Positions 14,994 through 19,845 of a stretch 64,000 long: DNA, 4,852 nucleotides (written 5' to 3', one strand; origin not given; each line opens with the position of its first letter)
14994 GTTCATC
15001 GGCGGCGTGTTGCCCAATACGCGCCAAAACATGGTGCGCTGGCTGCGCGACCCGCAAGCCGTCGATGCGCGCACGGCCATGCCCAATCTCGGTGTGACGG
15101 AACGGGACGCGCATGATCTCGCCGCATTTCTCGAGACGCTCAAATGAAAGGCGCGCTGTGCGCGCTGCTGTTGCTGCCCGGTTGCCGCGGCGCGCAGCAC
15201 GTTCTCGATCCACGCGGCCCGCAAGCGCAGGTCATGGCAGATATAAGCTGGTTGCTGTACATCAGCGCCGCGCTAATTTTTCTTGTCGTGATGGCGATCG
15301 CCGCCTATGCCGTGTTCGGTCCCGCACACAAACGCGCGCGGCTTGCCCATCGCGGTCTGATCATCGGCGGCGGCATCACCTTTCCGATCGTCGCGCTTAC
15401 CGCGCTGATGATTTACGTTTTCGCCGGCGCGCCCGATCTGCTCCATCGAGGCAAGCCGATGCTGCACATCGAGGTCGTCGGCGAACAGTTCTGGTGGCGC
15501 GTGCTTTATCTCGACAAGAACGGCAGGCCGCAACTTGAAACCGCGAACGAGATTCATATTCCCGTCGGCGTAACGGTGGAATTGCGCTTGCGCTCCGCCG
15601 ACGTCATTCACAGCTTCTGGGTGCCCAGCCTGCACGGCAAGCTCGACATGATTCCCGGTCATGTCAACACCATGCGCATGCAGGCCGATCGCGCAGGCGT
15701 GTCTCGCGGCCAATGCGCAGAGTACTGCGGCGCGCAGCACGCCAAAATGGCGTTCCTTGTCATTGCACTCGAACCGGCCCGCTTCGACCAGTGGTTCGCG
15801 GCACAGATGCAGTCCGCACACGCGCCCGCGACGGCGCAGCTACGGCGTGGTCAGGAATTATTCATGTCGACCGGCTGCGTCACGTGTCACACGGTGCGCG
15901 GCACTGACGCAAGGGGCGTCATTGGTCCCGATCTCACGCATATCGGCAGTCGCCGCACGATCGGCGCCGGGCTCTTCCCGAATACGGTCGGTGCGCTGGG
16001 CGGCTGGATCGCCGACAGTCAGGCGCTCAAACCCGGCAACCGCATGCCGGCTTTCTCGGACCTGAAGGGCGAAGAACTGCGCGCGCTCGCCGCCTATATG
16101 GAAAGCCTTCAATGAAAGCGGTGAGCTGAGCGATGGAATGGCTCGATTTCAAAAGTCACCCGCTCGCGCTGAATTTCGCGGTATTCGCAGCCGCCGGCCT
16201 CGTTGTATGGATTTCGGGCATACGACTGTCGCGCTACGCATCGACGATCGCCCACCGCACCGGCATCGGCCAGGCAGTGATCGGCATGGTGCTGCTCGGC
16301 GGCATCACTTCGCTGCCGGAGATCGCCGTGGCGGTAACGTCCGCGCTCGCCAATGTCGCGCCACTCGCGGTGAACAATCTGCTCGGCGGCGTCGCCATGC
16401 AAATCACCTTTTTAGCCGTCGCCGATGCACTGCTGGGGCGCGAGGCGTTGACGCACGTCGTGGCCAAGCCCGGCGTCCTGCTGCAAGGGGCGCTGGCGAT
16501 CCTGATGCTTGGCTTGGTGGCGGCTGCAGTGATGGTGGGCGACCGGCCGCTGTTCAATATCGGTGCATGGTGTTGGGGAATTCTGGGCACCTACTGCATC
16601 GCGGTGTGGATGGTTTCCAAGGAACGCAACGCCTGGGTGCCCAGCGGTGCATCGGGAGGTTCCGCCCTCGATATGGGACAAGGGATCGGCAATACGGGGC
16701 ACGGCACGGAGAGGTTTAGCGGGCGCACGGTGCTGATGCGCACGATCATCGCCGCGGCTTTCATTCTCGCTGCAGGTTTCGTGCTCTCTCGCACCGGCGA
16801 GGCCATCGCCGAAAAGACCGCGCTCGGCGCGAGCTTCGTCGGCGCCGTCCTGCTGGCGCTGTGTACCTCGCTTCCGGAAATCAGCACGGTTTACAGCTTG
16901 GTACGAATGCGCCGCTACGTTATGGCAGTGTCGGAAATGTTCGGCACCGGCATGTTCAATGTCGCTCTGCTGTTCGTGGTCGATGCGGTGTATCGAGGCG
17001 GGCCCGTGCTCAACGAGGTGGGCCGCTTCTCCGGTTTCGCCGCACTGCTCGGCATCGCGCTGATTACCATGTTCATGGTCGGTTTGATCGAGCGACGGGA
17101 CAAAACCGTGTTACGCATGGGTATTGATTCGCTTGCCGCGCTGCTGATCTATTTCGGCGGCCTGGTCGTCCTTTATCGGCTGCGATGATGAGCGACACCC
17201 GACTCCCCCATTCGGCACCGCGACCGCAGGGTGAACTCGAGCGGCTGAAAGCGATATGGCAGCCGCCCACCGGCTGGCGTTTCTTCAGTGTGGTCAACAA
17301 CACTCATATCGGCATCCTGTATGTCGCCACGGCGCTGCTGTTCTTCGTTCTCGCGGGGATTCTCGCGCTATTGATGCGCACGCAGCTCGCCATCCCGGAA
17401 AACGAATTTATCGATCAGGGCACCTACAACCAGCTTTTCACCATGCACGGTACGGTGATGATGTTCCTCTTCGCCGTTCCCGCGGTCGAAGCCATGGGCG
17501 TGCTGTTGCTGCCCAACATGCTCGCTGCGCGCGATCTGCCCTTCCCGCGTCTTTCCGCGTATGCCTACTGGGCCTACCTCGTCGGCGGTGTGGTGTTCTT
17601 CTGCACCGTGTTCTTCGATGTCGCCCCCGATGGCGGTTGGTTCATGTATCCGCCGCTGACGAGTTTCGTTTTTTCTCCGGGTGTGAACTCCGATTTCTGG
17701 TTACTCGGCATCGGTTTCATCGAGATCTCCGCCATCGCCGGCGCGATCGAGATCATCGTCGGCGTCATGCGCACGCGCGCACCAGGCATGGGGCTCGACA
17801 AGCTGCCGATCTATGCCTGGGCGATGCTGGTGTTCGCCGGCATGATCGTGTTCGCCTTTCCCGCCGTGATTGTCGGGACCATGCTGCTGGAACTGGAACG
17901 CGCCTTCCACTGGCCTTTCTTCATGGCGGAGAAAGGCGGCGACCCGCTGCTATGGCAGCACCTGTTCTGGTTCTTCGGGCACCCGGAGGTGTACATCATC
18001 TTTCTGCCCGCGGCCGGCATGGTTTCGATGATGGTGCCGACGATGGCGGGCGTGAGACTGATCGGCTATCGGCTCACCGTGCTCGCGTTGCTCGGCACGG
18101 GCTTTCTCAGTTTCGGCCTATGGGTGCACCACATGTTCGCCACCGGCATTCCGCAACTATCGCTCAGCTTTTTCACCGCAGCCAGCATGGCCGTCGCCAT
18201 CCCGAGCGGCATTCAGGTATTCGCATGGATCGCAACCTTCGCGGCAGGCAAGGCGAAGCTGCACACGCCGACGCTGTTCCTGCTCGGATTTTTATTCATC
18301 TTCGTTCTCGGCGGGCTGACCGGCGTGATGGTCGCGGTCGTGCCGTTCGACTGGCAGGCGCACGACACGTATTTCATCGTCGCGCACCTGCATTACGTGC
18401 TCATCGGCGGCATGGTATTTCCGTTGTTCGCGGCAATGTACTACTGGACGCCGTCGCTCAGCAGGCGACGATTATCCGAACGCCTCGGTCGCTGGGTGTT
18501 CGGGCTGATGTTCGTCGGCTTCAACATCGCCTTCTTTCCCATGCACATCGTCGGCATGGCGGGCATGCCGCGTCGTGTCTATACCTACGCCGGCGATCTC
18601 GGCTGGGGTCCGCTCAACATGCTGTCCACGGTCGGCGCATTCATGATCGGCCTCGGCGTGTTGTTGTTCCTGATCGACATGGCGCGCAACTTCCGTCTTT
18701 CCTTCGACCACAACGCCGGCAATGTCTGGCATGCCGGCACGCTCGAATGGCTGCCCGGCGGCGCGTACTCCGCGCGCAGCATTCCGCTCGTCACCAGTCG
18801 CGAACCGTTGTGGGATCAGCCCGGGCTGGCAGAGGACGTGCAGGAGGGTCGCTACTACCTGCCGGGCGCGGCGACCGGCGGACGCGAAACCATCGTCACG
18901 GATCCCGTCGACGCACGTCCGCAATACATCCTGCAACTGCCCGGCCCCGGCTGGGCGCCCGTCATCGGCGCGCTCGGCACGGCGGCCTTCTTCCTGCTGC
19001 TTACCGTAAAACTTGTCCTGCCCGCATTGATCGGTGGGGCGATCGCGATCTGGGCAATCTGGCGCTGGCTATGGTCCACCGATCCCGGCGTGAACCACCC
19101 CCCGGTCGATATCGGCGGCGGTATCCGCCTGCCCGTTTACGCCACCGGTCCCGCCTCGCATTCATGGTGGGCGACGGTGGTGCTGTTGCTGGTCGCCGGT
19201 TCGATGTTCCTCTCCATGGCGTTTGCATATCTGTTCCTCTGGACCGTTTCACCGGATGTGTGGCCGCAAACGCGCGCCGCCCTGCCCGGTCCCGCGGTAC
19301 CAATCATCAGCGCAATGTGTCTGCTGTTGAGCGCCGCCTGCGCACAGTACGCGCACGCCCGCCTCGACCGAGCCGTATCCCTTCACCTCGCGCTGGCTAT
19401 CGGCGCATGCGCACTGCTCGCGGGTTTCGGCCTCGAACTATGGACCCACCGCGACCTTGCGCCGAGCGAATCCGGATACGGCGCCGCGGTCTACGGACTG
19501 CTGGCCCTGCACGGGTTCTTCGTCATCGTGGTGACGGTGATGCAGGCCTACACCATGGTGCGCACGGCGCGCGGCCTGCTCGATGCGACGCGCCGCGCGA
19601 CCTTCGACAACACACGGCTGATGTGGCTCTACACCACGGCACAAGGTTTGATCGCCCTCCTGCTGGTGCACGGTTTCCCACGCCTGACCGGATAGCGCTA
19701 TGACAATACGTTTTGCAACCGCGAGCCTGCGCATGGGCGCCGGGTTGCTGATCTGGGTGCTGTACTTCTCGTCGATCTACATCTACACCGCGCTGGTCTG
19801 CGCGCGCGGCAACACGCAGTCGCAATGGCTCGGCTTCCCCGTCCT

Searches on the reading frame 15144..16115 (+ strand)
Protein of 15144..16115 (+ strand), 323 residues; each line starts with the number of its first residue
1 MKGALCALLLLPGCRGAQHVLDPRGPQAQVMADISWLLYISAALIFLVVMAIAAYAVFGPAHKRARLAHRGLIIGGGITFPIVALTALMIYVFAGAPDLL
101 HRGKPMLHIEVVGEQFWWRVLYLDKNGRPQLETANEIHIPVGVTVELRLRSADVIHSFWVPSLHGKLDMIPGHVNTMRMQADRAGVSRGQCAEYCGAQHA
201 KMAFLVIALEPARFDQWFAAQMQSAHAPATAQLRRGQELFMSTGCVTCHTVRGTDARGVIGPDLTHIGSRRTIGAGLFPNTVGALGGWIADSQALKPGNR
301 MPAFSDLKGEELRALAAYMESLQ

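Call 33: search_protein_families(library=pfam, proteins=[window:15144-16115:+], max_evalue=0.0001)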
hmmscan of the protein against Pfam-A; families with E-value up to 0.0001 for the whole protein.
window:15144-16115:+ (323 aa): 3 families
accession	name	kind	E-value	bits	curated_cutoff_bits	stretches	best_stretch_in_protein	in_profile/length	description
PF00116.26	COX2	-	2e-19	70.1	22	1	125-206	36-117/120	Cytochrome C oxidase subunit II, periplasmic domain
PF00034.26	Cytochrom_C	-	5.5e-13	50.5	21.3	1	234-322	2-89/90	Cytochrome c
PF13442.11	Cytochrome_CBB3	-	2.4e-07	31.4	27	1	231-319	1-68/68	Cytochrome C oxidase, cbb3-type, subunit III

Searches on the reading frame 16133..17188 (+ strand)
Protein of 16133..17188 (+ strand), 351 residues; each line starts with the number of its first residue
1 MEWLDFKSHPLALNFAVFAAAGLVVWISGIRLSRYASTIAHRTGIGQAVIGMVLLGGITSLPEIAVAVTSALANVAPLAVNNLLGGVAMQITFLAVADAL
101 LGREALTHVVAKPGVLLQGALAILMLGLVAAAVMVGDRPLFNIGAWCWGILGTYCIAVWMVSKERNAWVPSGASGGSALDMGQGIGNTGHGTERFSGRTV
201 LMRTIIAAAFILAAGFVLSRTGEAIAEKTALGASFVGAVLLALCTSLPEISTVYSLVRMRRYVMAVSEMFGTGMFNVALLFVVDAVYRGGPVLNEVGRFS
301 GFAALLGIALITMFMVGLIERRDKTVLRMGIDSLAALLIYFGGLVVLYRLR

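Call 33: search_protein_families(library=pfam, proteins=[window:16133-17188:+], max_evalue=0.0001)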
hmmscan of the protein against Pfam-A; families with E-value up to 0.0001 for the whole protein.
window:16133-17188:+ (351 aa): 1 family
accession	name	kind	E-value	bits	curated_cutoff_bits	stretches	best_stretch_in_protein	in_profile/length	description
PF01699.29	Na_Ca_ex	-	4e-22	79.2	24.9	2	204-347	6-149/151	Sodium/calcium exchanger protein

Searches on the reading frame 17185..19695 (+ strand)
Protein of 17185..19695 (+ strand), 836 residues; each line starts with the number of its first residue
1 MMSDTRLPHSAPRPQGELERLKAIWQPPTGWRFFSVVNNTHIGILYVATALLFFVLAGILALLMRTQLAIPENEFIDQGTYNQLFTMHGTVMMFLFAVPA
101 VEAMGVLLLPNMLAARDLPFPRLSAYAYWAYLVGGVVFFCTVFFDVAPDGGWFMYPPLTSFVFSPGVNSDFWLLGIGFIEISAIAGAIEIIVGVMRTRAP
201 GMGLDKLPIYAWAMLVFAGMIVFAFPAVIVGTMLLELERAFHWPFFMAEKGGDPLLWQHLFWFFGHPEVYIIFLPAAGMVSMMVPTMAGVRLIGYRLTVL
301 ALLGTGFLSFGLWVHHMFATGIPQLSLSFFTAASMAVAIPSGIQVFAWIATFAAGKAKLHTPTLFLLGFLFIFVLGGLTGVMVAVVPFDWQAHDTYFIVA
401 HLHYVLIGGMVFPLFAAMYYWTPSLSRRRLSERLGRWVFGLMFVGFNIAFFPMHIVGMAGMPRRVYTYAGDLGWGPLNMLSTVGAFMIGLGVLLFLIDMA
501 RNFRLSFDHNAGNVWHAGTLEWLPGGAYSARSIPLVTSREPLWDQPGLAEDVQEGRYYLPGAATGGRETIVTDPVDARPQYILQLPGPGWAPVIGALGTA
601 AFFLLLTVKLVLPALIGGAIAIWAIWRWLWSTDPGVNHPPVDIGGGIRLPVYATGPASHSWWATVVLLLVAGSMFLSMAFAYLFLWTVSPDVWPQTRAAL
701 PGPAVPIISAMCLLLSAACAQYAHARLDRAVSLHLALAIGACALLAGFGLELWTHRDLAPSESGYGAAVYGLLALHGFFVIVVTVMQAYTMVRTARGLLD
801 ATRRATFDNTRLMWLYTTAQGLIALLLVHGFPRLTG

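Call 32: search_protein_families(library=pfam, proteins=[window:17185-19695:+], max_evalue=0.0001)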
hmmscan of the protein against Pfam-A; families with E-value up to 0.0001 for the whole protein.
window:17185-19695:+ (836 aa): 1 family
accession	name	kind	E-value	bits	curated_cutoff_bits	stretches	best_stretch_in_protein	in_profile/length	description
PF00115.25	COX1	-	8.3e-142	473.5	34.8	1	42-487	2-436/436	Cytochrome C and Quinol oxidase polypeptide I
